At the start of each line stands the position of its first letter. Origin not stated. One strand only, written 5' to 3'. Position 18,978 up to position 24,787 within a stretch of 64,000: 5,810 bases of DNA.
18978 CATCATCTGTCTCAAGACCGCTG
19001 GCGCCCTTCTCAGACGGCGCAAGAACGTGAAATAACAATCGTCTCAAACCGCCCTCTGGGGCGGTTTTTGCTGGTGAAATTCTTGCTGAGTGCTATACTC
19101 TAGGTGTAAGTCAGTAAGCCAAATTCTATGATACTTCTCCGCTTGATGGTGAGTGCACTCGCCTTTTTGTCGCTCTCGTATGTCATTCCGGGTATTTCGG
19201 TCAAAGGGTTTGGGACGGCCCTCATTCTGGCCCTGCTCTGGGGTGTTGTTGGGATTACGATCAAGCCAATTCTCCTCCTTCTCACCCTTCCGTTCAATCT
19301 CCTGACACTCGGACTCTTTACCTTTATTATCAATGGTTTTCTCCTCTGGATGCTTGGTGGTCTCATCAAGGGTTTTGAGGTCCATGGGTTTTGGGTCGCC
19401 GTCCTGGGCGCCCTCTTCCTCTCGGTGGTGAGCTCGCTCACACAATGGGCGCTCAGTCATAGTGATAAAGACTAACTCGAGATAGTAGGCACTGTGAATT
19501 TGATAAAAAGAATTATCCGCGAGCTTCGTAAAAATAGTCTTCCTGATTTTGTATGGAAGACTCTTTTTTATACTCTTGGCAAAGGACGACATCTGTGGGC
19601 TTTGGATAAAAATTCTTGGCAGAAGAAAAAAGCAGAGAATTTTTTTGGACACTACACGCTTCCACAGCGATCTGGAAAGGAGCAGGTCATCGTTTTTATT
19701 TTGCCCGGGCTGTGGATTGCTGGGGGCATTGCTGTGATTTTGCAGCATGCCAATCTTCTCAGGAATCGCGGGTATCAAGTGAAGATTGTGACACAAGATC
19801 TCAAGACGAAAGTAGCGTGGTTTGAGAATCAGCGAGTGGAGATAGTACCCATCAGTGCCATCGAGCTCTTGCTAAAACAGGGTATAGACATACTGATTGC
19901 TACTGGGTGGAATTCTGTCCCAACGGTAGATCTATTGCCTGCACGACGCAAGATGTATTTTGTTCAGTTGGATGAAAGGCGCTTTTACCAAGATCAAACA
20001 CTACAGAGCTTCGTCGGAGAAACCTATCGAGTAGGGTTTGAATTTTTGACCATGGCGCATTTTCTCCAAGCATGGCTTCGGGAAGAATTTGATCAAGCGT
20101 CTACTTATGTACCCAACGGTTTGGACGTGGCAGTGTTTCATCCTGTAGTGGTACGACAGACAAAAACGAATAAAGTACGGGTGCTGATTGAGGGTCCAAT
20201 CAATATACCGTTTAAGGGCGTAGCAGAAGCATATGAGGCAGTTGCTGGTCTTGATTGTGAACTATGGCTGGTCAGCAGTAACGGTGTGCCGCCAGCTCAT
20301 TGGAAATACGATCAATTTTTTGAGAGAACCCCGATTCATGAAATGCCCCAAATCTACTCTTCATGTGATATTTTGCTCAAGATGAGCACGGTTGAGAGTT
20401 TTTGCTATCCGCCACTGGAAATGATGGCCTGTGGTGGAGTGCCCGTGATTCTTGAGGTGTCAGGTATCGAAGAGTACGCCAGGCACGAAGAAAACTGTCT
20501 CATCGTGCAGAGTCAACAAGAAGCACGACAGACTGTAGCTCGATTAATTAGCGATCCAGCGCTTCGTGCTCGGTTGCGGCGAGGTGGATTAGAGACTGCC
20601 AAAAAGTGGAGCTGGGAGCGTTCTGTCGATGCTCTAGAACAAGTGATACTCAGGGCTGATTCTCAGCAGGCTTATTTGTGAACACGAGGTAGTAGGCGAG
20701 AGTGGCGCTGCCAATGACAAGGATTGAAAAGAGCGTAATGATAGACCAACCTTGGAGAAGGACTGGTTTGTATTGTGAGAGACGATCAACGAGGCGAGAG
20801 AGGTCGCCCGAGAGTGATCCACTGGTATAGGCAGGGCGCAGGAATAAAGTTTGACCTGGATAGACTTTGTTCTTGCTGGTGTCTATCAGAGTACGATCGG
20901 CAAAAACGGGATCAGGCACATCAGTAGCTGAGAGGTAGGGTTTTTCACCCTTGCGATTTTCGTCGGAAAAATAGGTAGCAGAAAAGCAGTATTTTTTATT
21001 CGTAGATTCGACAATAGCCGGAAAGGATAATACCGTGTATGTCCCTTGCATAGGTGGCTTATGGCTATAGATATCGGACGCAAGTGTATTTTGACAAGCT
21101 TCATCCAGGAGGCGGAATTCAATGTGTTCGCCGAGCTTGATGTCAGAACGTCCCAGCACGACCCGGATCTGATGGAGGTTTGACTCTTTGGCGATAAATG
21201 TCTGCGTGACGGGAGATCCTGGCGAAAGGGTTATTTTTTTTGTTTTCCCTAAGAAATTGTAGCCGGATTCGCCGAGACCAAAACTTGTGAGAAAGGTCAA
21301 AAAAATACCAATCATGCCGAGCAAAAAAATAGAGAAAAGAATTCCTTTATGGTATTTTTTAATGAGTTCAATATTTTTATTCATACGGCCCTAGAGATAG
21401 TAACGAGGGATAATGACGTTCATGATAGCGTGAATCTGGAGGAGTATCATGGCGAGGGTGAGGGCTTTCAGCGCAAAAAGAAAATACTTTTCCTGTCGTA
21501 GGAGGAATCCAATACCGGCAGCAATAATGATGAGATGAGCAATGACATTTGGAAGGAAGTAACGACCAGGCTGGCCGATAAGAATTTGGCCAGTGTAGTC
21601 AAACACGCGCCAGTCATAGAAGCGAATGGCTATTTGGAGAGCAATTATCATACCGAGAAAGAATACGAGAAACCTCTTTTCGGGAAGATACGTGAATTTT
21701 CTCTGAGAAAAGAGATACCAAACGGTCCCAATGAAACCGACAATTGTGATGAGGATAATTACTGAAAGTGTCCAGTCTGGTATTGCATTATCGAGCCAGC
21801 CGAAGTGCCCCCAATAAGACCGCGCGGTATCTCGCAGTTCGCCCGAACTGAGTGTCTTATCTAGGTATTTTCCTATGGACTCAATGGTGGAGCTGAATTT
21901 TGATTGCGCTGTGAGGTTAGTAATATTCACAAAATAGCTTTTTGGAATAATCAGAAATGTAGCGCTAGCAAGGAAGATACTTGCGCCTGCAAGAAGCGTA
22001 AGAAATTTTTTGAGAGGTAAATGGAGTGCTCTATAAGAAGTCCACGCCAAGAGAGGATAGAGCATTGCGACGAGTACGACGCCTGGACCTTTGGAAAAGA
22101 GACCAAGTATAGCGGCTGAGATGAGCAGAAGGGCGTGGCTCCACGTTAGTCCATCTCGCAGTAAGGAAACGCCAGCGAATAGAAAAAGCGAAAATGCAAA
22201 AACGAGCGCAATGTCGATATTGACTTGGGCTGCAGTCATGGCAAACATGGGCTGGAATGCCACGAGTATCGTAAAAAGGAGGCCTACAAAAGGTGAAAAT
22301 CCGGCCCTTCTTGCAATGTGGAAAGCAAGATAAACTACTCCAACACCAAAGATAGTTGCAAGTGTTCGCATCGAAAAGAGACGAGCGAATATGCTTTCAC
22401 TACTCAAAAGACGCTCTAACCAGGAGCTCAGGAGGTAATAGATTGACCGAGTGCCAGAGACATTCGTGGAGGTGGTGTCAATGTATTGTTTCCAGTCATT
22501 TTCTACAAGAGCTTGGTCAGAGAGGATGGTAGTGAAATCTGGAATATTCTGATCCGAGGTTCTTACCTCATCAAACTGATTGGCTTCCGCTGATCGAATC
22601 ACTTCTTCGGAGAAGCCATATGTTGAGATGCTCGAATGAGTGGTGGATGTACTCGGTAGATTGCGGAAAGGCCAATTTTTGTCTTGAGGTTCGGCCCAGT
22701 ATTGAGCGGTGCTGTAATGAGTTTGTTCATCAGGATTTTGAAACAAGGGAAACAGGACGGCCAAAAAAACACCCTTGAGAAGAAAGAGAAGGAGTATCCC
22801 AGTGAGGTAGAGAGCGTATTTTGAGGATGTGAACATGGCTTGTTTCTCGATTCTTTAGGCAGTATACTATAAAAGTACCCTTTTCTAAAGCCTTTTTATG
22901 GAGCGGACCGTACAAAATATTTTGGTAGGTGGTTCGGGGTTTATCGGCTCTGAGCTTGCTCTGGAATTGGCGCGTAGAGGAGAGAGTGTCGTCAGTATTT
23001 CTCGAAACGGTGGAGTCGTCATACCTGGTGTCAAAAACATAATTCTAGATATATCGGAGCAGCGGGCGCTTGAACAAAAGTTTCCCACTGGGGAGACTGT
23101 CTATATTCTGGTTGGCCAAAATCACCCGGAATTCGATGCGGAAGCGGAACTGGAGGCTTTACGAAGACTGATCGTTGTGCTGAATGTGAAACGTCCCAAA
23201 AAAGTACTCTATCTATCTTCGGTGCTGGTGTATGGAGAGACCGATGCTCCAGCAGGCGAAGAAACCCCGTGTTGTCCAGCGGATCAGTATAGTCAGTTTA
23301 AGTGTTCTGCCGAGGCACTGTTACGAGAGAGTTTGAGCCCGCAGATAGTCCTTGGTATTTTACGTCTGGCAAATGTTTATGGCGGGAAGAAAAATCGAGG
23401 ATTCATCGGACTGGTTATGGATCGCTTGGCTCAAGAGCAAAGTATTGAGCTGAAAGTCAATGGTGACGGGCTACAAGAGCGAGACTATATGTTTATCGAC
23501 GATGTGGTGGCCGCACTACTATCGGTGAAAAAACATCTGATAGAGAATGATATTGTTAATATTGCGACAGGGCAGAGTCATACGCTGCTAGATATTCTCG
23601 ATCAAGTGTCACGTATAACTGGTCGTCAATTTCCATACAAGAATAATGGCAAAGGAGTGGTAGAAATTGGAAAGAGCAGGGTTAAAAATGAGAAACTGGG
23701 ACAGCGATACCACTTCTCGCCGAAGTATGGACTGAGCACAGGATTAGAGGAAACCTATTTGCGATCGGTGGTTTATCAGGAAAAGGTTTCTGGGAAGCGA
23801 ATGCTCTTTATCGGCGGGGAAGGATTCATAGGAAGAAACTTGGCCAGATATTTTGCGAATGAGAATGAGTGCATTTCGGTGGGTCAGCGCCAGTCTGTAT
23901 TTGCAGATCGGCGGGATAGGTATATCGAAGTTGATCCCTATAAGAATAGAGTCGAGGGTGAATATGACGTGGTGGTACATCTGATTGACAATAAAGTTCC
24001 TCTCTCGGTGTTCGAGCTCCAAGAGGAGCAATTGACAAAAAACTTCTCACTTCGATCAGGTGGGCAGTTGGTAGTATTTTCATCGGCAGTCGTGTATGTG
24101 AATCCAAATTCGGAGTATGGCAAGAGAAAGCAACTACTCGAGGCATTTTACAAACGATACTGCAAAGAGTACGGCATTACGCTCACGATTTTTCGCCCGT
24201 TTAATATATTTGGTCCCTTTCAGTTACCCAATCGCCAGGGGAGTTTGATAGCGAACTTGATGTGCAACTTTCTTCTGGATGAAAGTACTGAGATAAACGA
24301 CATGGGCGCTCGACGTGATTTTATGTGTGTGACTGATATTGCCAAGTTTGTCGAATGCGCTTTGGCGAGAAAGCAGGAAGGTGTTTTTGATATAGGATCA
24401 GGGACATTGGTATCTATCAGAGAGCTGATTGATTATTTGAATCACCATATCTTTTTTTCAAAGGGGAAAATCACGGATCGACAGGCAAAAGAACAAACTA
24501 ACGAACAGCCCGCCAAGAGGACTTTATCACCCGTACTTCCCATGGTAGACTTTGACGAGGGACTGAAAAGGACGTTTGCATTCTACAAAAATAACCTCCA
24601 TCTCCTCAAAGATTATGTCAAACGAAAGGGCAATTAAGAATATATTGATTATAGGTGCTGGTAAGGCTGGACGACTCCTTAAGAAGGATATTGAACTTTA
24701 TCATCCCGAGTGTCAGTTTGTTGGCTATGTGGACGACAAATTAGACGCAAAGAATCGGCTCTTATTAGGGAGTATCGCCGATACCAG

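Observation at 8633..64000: A roughly 50 kb glycan mega-locus dominated by the lipid-phosphate-sugar / GT-C route rather than a classical Wzy O-antigen layout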

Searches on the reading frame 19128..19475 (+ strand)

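Call 82: search_protein_families(library=pfam, proteins=[window:19128-19475:+], max_evalue=0.01)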
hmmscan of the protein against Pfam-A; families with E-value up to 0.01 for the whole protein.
window:19128-19475:+ (115 aa): 1 family
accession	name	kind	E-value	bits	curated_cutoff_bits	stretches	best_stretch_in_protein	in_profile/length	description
PF04020.18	Phage_holin_4_2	-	1.5e-30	106.3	28.8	1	2-104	3-105/105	Mycobacterial 4 TMS phage holin, superfamily IV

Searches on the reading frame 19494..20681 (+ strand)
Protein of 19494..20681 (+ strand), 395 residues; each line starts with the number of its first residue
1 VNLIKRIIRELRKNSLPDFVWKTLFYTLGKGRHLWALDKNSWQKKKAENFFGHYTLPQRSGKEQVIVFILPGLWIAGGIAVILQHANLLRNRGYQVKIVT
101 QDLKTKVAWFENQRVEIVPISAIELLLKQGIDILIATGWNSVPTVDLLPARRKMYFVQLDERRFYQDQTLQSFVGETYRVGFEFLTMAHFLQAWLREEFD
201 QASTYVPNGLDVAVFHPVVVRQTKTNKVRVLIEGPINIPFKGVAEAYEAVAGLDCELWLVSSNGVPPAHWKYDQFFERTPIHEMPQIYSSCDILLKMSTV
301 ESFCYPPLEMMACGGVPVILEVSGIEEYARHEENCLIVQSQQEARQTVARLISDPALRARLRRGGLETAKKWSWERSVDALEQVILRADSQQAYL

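Call 5: search_protein_families(library=pfam, proteins=[window:19494-20681:+], max_evalue=0.01)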
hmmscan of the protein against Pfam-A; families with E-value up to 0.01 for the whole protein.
window:19494-20681:+ (395 aa): 4 families
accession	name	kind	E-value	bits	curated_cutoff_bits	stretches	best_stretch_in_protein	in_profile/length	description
PF00534.26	Glycos_transf_1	-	1.2e-12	48.2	26.4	1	275-364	77-168/172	Glycosyl transferases group 1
PF13524.12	Glyco_trans_1_2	-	6.9e-11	42.7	25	1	262-382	22-143/144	Glycosyl transferase-like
PF13692.12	Glyco_trans_1_4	-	9.7e-09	36.1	27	1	280-354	66-142/142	Glycosyl transferases group 1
PF22772.2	WsaF_C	-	0.0016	18.8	27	1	274-342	58-125/133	WsaF, C-terminal domain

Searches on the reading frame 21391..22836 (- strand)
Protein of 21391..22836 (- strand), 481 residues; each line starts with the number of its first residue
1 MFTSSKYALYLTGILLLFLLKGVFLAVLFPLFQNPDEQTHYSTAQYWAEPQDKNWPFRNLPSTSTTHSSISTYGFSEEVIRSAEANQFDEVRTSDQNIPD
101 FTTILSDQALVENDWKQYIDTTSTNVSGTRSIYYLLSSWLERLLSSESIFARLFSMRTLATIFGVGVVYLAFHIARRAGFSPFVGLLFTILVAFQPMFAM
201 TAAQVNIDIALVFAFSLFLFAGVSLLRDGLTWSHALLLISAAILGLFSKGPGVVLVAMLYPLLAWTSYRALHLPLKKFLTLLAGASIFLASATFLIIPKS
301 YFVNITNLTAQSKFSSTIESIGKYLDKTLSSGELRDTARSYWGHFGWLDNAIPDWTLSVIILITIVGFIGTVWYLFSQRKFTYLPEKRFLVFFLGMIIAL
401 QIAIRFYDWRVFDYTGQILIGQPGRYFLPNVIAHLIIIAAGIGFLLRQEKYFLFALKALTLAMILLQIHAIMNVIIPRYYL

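Call 3: search_protein_families(library=pfam, proteins=[window:21391-22836:-], max_evalue=0.01)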
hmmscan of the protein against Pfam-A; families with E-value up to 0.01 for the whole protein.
window:21391-22836:- (481 aa): 2 families
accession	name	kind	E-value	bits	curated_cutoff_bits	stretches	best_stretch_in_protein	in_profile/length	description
PF02366.24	PMT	-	1.1e-09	38.7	22.7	1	141-297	69-227/245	Dolichyl-phosphate-mannose-protein mannosyltransferase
PF13231.12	PMT_2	-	5.6e-06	27.1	26.1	1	152-289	20-152/160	Dolichyl-phosphate-mannose-protein mannosyltransferase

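Call 79: search_protein_families(library=ncbifam, proteins=[window:21391-22836:-], max_evalue=0.001)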
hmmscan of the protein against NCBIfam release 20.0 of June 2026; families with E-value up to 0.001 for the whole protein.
window:21391-22836:- (481 aa): 0 families

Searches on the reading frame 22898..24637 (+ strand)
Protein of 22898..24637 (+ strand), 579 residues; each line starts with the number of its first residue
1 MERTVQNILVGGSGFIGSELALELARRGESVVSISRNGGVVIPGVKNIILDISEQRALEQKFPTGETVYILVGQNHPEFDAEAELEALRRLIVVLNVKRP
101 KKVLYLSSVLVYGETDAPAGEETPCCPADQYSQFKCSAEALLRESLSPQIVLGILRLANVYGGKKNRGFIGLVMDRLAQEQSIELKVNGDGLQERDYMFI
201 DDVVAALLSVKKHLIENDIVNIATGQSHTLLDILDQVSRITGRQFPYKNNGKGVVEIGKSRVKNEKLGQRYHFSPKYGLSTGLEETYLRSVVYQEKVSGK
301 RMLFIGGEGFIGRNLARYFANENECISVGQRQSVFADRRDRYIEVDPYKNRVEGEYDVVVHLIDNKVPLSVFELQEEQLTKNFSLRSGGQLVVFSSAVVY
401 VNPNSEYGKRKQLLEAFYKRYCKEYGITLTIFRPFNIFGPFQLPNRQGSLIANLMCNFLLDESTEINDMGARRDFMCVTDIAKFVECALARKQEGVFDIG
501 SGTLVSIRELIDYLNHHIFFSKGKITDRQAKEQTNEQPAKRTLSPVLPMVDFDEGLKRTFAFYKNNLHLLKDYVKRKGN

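Call 5: search_protein_families(library=pfam, proteins=[window:22898-24637:+], max_evalue=0.01)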
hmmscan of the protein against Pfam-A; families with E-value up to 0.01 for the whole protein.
window:22898-24637:+ (579 aa): 9 families
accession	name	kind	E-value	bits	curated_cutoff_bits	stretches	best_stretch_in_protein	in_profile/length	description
PF01370.27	Epimerase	-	5.6e-52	177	20.9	2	9-223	3-240/240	NAD dependent epimerase/dehydratase family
PF16363.11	GDP_Man_Dehyd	-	1.4e-31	110.6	27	2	401-529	147-280/332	GDP-mannose 4,6 dehydratase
PF04321.23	RmlD_sub_bind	-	1.4e-09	37.9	27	1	9-184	5-174/287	RmlD substrate binding domain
PF01073.25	3Beta_HSD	-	1.5e-05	24.6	22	0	102-226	110-244/280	3-beta hydroxysteroid dehydrogenase/isomerase family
PF07993.18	NAD_binding_4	-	0.00043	20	20.1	0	403-439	173-209/258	Male sterility protein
PF07992.20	Pyr_redox_2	-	0.00065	19.7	26.1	0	6-60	143-196/291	Pyridine nucleotide-disulphide oxidoreductase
PF00070.33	Pyr_redox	-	0.00072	20.5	22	0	8-43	2-36/82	Pyridine nucleotide-disulphide oxidoreductase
PF13460.12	NAD_binding_10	-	0.0022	18.3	27.2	1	11-145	1-134/184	NAD(P)H-binding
PF00208.27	ELFV_dehydrog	-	0.0087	16.2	23.4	0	6-42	33-69/241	Glutamate/Leucine/Phenylalanine/Valine dehydrogenase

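Call 79: search_protein_families(library=ncbifam, proteins=[window:22898-24637:+], max_evalue=0.001)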
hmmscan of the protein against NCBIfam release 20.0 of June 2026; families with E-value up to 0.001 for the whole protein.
window:22898-24637:+ (579 aa): 25 families
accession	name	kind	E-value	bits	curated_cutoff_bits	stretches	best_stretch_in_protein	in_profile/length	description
TIGR01181.1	dTDP_gluc_dehyt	equivalog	8.1e-28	97.4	365.1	2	100-285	117-306/321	dTDP-glucose 4,6-dehydratase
TIGR02197.1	heptose_epim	equivalog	5.1e-25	88.3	274.6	2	95-243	101-262/316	ADP-glyceromanno-heptose 6-epimerase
TIGR01179.1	galE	equivalog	1.4e-23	83.2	262.3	1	91-284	104-319/332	UDP-glucose 4-epimerase GalE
TIGR04180.1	EDH_00030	hypoth_equivalog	2.5e-18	66.2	475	2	101-245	114-260/297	NAD-dependent 4,6-dehydratase LegB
NF047922.1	GDPFucSynFcl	equivalog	2e-13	50.5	500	1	179-289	191-300/308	GDP-L-fucose synthase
NF047837.1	UDPAcbARedWbcJ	equivalog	3.8e-13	49.1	500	1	301-512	2-209/372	UDP-2-acetamido-2,6-beta-L-arabino-hexul-4-ose reductase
NF007582.0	PRK10217.1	equivalog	1.3e-11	44.2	698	1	105-248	131-277/355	dTDP-glucose 4,6-dehydratase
NF008360.0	PRK11150.1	equivalog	2.5e-11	43.4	452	1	392-514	125-250/310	ADP-glyceromanno-heptose 6-epimerase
TIGR01777.1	yfcH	hypoth_equivalog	4.5e-10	39.6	207.35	0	9-38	3-32/292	TIGR01777 family oxidoreductase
NF007490.0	PRK10084.1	subfamily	5e-09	35.6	649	0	121-248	157-284/361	dTDP-glucose 4,6-dehydratase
NF011728.1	PRK15181.1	equivalog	2e-08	33.6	760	0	111-231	144-272/348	Vi polysaccharide biosynthesis UDP-N-acetylglucosaminuronic acid C-4 epimerase TviC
NF008872.0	PRK11908.1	equivalog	5.5e-08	32.2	294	1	407-514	149-267/349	bifunctional UDP-4-keto-pentose/UDP-xylose synthase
NF043036.1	ErythonDh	equivalog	1e-07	31.5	325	1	8-144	4-162/321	D-erythronate dehydrogenase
TIGR01214.1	rmlD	equivalog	2.3e-07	30.2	224.05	1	9-187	4-175/285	dTDP-4-dehydrorhamnose reductase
NF005754.0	PRK07578.1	equivalog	9.8e-07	28.8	167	0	301-403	2-103/200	short chain dehydrogenase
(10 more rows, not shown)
